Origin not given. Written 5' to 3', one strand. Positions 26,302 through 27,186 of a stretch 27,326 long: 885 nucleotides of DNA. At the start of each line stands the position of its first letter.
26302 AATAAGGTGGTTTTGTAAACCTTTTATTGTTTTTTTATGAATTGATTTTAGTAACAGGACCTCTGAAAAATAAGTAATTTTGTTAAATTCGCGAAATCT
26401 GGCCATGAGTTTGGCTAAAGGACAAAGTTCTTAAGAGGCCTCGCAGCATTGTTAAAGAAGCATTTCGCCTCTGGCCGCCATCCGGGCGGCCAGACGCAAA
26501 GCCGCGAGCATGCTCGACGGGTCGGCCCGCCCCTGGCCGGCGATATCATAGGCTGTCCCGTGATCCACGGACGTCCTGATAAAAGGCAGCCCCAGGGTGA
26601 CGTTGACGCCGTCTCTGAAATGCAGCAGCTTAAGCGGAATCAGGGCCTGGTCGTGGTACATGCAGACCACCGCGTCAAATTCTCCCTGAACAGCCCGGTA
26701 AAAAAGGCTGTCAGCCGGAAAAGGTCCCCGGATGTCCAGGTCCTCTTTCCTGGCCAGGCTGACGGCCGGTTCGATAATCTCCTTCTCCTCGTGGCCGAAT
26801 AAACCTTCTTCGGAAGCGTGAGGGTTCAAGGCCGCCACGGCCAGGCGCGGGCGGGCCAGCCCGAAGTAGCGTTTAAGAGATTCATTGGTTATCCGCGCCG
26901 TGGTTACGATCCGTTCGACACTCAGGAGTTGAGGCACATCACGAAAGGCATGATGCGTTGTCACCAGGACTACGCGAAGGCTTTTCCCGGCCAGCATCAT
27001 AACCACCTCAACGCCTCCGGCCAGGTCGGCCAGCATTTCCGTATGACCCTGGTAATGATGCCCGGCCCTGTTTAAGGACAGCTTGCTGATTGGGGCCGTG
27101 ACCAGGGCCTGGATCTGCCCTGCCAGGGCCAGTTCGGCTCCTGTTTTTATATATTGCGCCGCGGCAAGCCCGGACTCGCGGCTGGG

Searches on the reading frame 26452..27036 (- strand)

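Call 23: search_protein_families(library=pfam, proteins=[window:26452-27036:-], max_evalue=0.001)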
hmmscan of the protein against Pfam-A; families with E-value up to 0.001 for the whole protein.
window:26452-27036:- (194 aa): 1 family
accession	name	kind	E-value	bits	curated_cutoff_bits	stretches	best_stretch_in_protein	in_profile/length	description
PF04166.17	PdxA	-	5.2e-85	285.8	27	1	1-183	104-286/286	Pyridoxal phosphate biosynthetic protein PdxA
